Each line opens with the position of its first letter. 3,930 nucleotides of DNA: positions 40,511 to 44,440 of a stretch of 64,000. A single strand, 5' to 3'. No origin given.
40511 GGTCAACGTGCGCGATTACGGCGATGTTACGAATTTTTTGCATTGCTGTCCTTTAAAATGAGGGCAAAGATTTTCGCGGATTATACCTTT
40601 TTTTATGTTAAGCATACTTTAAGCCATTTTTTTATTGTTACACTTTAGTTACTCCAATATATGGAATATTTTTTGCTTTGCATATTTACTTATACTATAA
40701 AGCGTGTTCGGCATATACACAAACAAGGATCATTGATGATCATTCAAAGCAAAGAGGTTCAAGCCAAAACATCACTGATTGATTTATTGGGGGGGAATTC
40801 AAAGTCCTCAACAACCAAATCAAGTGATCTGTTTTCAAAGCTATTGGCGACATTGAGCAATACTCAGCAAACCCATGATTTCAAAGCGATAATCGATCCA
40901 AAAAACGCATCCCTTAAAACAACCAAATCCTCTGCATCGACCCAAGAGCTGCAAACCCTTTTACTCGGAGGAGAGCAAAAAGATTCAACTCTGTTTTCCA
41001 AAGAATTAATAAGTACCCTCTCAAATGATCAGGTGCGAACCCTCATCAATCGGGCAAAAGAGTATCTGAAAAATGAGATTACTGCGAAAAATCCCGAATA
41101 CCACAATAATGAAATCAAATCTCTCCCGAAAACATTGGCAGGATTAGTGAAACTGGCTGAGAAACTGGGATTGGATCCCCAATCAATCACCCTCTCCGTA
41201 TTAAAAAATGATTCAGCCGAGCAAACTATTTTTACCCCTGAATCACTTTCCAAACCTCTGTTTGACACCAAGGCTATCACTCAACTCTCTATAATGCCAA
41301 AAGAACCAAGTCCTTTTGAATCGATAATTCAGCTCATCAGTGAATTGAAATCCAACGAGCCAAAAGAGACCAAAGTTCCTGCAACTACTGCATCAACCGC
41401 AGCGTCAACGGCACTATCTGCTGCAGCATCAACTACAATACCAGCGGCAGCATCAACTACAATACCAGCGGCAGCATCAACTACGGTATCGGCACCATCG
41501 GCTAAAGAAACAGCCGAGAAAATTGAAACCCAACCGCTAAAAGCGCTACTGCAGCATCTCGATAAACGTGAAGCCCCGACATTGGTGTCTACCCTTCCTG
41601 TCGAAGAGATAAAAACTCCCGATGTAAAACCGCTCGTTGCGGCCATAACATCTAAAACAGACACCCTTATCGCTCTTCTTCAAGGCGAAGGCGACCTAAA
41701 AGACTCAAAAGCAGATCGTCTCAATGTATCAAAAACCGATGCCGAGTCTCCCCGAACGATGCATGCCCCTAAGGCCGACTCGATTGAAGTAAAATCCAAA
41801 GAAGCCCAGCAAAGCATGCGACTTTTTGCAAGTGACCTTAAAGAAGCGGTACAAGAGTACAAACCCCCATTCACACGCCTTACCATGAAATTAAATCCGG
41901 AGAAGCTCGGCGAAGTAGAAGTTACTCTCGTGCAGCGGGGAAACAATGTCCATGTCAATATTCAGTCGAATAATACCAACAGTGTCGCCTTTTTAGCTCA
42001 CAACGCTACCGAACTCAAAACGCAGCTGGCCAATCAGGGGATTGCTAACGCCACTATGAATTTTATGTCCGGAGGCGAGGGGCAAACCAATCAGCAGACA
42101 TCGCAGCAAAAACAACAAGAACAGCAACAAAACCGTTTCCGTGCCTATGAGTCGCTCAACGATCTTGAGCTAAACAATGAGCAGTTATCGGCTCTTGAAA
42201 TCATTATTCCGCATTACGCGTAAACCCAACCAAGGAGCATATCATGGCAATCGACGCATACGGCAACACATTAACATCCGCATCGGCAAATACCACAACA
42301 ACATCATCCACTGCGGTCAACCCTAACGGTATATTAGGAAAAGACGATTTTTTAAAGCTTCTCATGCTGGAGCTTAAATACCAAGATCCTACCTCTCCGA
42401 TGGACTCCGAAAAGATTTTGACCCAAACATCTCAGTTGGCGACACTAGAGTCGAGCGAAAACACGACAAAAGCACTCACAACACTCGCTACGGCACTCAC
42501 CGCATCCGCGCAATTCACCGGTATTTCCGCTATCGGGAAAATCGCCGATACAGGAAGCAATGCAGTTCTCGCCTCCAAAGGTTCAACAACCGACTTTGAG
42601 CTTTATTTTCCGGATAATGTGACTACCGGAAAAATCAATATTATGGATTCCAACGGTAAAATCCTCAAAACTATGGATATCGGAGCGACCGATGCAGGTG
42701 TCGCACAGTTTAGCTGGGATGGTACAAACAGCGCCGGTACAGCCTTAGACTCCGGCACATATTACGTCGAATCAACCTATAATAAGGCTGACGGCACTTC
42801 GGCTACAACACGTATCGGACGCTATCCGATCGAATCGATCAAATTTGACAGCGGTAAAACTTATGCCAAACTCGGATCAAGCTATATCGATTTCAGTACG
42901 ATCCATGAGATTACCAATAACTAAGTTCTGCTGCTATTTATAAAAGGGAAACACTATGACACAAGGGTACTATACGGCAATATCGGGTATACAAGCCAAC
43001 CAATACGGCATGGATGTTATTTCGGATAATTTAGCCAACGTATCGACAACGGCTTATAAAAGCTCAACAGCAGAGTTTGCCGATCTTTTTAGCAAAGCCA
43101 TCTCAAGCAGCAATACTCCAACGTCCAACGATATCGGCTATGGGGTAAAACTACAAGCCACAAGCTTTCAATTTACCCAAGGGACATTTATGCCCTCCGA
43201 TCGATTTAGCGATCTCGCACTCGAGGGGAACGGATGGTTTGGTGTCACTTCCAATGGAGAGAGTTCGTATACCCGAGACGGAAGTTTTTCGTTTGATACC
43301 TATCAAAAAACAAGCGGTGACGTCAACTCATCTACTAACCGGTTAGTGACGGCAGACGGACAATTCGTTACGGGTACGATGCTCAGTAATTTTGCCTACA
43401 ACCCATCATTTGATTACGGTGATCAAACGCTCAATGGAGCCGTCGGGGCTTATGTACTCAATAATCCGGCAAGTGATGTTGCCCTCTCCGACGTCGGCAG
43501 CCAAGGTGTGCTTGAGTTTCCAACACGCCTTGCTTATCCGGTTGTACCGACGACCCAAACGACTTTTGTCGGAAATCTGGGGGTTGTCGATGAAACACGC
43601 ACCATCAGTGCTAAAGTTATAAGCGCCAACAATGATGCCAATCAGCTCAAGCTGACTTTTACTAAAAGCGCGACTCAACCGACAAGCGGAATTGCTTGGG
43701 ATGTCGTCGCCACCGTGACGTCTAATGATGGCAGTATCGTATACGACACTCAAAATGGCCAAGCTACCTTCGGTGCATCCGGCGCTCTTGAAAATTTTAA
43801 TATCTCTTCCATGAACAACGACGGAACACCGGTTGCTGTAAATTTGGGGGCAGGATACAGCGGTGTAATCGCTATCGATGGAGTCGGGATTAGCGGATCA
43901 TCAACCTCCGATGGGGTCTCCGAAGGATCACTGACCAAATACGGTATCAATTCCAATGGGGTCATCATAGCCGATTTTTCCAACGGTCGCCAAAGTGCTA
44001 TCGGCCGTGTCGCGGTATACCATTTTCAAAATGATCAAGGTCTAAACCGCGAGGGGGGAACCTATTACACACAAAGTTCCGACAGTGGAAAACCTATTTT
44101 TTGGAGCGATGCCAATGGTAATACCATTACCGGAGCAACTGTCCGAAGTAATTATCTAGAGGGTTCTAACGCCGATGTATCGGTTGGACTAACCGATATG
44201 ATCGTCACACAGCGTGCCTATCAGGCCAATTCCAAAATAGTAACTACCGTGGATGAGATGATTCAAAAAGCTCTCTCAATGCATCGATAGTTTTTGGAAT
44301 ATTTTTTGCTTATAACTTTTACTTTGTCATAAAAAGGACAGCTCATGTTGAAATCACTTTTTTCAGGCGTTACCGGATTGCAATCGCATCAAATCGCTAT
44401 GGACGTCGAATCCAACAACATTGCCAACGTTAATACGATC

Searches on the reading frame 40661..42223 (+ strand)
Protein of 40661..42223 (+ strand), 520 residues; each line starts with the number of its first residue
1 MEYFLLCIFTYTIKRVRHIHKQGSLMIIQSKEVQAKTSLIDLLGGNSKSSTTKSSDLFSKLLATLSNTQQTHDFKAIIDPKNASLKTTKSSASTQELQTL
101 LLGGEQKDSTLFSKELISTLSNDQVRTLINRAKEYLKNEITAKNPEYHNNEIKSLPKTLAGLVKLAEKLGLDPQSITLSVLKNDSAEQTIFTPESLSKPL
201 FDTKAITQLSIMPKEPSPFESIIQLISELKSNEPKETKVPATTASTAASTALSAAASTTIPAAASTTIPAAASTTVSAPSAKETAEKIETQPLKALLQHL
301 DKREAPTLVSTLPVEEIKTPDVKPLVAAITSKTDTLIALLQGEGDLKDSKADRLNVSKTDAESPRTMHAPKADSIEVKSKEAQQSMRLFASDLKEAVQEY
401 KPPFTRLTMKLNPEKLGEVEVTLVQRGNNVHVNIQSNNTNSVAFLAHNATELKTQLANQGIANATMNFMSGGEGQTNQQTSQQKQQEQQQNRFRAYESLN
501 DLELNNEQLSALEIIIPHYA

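Call 6: search_protein_families(library=pfam, proteins=[window:40661-42223:+])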
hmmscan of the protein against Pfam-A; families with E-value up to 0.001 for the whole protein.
window:40661-42223:+ (520 aa): 1 family
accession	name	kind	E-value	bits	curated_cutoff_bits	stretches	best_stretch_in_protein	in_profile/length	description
PF02120.21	Flg_hook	-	7.5e-17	61.4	29.8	1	396-475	4-83/85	Flagellar hook-length control protein FliK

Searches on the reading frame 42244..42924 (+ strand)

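Call 6: search_protein_families(library=pfam, proteins=[window:42244-42924:+])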
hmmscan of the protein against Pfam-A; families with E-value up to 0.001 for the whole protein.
window:42244-42924:+ (226 aa): 2 families
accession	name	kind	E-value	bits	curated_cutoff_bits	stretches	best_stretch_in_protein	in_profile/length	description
PF13860.13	FlgD_ig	-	1.9e-18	66.6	27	1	107-182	3-78/79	FlgD Ig-like domain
PF03963.19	FlgD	-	4.2e-18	65.7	27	1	9-79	4-74/75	Flagellar hook capping protein - N-terminal region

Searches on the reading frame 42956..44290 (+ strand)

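Call 6: search_protein_families(library=pfam, proteins=[window:42956-44290:+])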
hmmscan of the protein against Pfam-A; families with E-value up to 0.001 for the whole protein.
window:42956-44290:+ (444 aa): 3 families
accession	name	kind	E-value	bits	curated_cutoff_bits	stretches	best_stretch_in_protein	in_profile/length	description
PF06429.18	Flg_bbr_C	-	7.7e-16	57.8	23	1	398-442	2-46/46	Flagellar basal body rod FlgEFG protein C-terminal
PF00460.25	Flg_bb_rod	-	1.2e-06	28.8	20.7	1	6-35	2-31/31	Flagella basal body rod protein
PF22692.1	LlgE_F_G_D1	-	2.8e-06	27.8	27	1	88-140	1-43/64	Flagellar hook protein FlgE/F/G D1 domain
